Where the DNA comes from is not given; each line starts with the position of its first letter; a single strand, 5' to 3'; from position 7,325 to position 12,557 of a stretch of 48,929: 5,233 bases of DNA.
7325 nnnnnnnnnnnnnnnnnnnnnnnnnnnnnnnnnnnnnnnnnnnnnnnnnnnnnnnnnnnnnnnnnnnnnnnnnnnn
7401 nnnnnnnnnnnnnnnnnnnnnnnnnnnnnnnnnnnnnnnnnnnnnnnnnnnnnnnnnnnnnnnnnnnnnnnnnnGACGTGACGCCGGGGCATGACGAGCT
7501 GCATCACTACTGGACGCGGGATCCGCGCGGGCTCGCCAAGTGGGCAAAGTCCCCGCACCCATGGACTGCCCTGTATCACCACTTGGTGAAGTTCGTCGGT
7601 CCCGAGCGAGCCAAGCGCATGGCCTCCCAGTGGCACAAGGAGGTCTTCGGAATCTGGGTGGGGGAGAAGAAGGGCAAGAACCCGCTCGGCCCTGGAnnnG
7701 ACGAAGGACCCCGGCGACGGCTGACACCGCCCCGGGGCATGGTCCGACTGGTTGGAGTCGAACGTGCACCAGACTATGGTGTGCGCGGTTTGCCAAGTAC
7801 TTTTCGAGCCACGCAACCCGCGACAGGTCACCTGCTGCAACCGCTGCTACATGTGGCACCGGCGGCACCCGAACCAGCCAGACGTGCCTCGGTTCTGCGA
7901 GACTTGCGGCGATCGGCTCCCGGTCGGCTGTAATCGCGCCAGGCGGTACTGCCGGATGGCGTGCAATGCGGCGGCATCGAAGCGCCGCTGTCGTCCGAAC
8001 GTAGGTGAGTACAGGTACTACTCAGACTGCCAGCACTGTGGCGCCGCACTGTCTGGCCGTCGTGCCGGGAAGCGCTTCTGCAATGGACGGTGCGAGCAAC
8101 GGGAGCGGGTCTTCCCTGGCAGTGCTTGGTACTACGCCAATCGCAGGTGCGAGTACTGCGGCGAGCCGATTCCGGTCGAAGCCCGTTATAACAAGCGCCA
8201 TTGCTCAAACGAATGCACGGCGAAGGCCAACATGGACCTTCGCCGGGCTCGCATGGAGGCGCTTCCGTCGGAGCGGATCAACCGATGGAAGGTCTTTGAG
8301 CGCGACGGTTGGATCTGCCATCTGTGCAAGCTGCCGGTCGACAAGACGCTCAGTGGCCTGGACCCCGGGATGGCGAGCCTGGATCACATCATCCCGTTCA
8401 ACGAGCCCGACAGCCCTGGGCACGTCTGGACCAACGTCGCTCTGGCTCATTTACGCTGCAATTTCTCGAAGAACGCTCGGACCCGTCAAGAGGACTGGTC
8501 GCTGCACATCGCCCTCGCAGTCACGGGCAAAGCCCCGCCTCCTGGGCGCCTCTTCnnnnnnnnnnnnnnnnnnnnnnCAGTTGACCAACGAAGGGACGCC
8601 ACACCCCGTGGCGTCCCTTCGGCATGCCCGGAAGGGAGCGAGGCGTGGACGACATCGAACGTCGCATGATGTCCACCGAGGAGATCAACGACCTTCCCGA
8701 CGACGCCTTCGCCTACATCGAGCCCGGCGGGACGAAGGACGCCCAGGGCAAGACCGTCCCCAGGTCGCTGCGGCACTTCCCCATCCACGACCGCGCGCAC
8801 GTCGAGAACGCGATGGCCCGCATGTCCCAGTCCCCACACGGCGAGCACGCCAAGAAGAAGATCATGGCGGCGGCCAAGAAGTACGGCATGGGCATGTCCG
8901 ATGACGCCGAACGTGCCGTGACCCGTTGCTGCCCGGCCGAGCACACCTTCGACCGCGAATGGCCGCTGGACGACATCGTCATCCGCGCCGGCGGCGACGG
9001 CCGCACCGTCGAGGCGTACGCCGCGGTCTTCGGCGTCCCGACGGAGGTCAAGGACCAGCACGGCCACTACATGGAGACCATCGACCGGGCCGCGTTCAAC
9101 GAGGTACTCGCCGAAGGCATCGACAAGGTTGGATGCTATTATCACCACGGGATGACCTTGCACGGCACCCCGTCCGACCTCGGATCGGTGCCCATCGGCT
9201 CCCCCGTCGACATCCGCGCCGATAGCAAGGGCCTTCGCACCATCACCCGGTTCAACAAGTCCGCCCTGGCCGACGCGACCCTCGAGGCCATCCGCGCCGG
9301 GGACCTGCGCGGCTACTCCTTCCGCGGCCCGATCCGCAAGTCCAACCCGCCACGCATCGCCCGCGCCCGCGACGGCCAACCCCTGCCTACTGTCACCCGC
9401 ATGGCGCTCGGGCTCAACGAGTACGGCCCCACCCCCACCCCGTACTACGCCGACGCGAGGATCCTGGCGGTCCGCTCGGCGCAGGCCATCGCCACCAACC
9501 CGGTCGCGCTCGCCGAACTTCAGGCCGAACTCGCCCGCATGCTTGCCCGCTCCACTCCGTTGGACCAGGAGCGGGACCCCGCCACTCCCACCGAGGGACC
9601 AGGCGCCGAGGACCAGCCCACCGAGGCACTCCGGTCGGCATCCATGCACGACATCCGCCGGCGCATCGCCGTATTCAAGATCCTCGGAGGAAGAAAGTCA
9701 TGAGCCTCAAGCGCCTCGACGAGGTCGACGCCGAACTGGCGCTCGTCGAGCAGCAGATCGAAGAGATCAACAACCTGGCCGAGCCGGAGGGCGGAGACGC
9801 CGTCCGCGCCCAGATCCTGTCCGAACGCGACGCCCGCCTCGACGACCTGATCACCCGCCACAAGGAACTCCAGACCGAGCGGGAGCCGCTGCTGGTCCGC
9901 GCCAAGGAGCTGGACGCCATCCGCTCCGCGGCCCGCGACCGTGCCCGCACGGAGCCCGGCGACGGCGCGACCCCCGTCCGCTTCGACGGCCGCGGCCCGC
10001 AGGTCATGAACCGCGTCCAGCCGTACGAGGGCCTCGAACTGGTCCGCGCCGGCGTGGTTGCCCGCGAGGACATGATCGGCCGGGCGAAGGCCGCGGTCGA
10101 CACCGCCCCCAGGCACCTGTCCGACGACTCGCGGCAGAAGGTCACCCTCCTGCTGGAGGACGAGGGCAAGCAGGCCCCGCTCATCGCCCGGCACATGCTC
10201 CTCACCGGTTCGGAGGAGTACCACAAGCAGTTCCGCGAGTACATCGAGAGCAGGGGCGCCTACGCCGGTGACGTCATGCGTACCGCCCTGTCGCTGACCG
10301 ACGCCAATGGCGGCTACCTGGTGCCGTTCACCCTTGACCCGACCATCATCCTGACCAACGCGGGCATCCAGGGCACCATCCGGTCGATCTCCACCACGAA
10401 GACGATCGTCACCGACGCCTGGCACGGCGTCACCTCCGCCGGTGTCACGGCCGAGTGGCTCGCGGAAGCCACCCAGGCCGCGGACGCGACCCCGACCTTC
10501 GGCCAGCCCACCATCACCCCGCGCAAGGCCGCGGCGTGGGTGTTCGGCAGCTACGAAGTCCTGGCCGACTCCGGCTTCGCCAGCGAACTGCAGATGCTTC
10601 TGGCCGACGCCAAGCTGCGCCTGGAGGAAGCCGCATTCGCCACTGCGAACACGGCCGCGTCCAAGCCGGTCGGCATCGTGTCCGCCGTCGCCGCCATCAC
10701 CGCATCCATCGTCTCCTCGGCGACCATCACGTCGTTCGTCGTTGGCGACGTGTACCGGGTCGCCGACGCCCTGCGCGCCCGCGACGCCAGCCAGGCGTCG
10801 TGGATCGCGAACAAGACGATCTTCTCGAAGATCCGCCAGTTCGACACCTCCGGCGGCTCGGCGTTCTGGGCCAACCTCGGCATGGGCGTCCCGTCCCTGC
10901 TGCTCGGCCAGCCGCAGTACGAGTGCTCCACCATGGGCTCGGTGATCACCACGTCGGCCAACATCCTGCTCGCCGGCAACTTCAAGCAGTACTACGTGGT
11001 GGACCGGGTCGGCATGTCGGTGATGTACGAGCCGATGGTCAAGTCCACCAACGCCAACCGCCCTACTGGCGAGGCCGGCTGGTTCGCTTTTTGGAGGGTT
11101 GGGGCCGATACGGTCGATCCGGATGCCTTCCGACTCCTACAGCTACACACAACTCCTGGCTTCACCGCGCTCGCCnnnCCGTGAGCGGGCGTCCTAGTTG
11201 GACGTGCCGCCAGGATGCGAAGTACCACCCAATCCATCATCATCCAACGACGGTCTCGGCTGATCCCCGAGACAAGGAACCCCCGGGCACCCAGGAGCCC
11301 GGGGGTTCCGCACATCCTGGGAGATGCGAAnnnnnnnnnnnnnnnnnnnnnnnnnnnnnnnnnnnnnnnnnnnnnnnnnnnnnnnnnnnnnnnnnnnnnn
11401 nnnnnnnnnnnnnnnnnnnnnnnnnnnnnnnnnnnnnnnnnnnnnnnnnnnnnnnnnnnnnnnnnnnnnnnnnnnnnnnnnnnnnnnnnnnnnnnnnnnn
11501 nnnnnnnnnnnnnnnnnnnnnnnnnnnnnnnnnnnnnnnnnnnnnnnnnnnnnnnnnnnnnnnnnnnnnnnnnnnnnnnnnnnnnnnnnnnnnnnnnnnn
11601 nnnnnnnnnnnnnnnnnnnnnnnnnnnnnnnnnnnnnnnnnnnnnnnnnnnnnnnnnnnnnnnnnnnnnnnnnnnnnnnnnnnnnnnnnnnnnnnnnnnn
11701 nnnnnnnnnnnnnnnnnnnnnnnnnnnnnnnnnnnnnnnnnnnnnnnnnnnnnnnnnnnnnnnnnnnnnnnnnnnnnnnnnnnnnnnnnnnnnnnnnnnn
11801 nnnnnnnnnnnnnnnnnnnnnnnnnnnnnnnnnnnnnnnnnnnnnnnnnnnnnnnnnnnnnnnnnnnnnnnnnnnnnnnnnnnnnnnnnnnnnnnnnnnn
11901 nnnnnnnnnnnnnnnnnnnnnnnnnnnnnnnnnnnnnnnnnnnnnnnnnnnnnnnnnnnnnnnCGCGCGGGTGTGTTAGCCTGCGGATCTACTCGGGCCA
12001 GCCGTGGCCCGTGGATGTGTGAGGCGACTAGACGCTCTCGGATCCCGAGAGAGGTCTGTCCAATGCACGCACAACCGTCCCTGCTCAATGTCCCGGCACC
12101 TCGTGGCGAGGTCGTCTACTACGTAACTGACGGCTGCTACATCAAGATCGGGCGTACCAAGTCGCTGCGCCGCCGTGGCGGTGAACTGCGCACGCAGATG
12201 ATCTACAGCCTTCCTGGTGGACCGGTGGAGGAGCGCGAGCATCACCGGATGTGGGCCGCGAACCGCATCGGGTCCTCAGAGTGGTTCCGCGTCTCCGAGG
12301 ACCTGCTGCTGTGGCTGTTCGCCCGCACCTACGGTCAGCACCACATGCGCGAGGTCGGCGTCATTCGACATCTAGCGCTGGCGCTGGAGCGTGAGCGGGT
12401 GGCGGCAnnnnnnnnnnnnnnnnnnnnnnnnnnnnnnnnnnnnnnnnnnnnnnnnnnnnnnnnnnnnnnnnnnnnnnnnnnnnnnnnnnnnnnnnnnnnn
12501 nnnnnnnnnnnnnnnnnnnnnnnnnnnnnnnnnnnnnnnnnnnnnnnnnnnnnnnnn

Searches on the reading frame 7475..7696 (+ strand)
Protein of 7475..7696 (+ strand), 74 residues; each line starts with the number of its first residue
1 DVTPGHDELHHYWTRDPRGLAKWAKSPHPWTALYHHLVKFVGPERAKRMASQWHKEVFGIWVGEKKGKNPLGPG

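Call 65: search_protein_families(library=pfam, alignment_id=A5, max_evalue=1)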
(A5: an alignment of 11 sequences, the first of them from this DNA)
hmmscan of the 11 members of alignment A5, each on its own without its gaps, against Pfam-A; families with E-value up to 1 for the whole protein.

A. member 1, seq(74 aa): 0 families

B. families by the number of members that match (of 11 scanned): 2 families
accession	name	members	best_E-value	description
PF03578.20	HGWP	1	0.22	HGWP repeat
PF12174.13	RST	1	0.24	RCD1-SRO-TAF4 (RST) plant domain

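Call 66: search_solved_structures(query=A5, max_evalue=10)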
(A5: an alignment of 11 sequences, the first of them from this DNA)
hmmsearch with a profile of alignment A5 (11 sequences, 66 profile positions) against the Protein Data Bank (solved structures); distinct sequences matched with E-value up to 10: 4.
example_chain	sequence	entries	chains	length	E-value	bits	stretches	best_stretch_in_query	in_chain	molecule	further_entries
6iql_A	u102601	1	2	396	1.3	13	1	4-31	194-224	D(4) dopamine receptor,Soluble cytochrome b562,D(4) dopamine receptor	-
8ejz_A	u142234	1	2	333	1.6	12.8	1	2-34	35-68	PbtD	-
8ejy_A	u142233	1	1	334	1.6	12.8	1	2-34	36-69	PbtD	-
5w98_A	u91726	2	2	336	1.6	12.8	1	2-34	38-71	PbtD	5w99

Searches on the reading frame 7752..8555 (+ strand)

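Call 17: search_protein_families(library=phrogs, proteins=[window:7752-8555:+], max_evalue=0.001)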
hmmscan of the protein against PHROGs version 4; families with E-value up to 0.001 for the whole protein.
window:7752-8555:+ (268 aa): 10 families
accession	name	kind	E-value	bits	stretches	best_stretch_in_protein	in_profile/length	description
phrog_12400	-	DNA, RNA and nucleotide metabolism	1.5e-19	71.6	1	175-244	18-88/157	HNH endonuclease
phrog_1271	-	DNA, RNA and nucleotide metabolism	3.7e-18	67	1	87-247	174-322/361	HNH endonuclease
phrog_338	-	DNA, RNA and nucleotide metabolism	8.8e-17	62.5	1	148-247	164-266/340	HNH endonuclease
phrog_8660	-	DNA, RNA and nucleotide metabolism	1.6e-14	55.5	1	93-248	16-184/196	HNH endonuclease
phrog_5718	-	DNA, RNA and nucleotide metabolism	4.2e-08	33.6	1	177-251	119-183/394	HNH endonuclease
phrog_16726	-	DNA, RNA and nucleotide metabolism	1.5e-05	25.9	1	168-248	78-148/308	HNH endonuclease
phrog_589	-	DNA, RNA and nucleotide metabolism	2.3e-05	25.2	1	177-250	82-148/179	HNH endonuclease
phrog_6050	-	DNA, RNA and nucleotide metabolism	4.9e-05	23.3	1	176-245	301-362/402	HNH endonuclease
phrog_8643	-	DNA, RNA and nucleotide metabolism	0.00024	21.9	1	131-197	2-57/179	DNA polymerase/primase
phrog_17283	-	DNA, RNA and nucleotide metabolism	0.0003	22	1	205-245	6-48/71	HNH endonuclease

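Call 18: search_protein_families(library=pfam, proteins=[window:7752-8555:+], max_evalue=0.01)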
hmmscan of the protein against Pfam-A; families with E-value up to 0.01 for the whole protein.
window:7752-8555:+ (268 aa): 2 families
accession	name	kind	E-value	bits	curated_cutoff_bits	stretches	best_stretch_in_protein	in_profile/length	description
PF01844.29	HNH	-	0.0001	22.8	21.4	1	189-242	1-46/47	HNH endonuclease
PF13240.11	Zn_Ribbon_1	-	0.0032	17.6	25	0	133-146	2-15/23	zinc-ribbon domain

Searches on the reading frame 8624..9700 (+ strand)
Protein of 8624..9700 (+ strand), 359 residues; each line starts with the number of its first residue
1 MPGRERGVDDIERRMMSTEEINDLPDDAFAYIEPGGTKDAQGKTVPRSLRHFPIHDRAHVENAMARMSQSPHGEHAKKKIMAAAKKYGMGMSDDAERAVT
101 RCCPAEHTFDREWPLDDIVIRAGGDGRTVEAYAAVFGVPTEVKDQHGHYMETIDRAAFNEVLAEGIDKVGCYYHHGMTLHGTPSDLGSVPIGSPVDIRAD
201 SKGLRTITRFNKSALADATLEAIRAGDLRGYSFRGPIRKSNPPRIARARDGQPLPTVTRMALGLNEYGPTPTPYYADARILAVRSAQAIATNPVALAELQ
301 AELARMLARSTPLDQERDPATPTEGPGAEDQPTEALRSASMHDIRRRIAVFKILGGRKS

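Call 17: search_protein_families(library=phrogs, proteins=[window:8624-9700:+], max_evalue=0.001)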
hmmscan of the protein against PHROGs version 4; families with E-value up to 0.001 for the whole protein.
window:8624-9700:+ (359 aa): 4 families
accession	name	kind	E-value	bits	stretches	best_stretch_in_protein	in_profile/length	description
phrog_80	-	head and packaging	3.8e-25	90.1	1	120-340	226-432/607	head maturation protease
phrog_10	-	head and packaging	2.2e-08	34.5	1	121-237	16-125/752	major head protein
phrog_16160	-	unknown function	5.6e-06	27.8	1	50-86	23-63/69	-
phrog_2263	-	head and packaging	0.00011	22.3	1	122-331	34-233/551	major head protein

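Call 18: search_protein_families(library=pfam, proteins=[window:8624-9700:+], max_evalue=0.01)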
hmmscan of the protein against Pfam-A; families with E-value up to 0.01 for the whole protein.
window:8624-9700:+ (359 aa): 1 family
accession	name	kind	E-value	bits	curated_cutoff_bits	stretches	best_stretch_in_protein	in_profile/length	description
PF04586.22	Peptidase_S78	-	2.3e-12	47.8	21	1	124-284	9-157/165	Caudovirus prohead serine protease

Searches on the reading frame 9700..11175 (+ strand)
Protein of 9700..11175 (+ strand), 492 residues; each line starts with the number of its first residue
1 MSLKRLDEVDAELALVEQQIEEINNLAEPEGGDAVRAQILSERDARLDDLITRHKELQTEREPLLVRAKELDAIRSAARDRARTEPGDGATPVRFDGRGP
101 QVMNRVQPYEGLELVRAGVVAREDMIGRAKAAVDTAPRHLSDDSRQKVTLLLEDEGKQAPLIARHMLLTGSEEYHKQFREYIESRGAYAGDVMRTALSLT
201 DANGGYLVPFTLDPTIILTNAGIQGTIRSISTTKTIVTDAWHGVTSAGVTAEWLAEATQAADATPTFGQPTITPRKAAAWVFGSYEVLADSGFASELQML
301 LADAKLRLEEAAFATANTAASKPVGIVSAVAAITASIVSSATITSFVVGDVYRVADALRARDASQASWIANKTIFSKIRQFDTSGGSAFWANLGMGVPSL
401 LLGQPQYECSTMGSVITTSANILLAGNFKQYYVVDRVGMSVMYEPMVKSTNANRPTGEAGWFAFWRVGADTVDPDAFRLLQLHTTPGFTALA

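Call 17: search_protein_families(library=phrogs, proteins=[window:9700-11175:+], max_evalue=0.001)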
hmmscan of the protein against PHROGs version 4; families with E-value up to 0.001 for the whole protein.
window:9700-11175:+ (492 aa): 4 families
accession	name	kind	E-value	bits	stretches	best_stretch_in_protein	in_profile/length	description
phrog_10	-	head and packaging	2.1e-40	140.4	1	90-487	333-640/752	major head protein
phrog_15928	-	head and packaging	6.6e-09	37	1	320-454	22-158/185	major head protein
phrog_617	-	head and packaging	6.8e-09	36.1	1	213-442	365-582/626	major head protein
phrog_17162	-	unknown function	6.6e-05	24.1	1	395-483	1-83/85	-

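Call 18: search_protein_families(library=pfam, proteins=[window:9700-11175:+], max_evalue=0.01)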
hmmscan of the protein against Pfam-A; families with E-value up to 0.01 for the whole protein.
window:9700-11175:+ (492 aa): 1 family
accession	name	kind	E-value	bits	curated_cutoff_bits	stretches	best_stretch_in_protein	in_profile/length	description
PF05065.19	Phage_capsid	-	8.6e-37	127.5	24.2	1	204-481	1-279/280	Phage capsid family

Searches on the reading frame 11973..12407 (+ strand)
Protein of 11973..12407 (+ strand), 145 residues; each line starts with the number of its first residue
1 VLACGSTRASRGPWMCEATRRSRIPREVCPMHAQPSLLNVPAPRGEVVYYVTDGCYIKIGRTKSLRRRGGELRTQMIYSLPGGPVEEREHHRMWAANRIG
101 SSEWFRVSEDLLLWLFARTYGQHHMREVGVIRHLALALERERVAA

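Call 17: search_protein_families(library=phrogs, proteins=[window:11973-12407:+], max_evalue=0.001)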
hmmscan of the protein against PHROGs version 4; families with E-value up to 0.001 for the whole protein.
window:11973-12407:+ (145 aa): 2 families
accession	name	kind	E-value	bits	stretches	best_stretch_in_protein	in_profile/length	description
phrog_8604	-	unknown function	9.3e-11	42.7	1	12-113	91-192/200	-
phrog_8130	-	unknown function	1.6e-05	25.1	1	34-120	167-263/434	-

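Call 18: search_protein_families(library=pfam, proteins=[window:11973-12407:+], max_evalue=0.01)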
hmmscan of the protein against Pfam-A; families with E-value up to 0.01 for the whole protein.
window:11973-12407:+ (145 aa): 2 families
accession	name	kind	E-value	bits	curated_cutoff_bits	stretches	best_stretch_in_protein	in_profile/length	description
PF13455.12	MUG113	-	0.0013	19.7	22.3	0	58-111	2-65/73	Meiotically up-regulated gene 113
PF10544.15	T5orf172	-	0.0077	17.2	20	0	52-110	10-91/101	T5orf172 domain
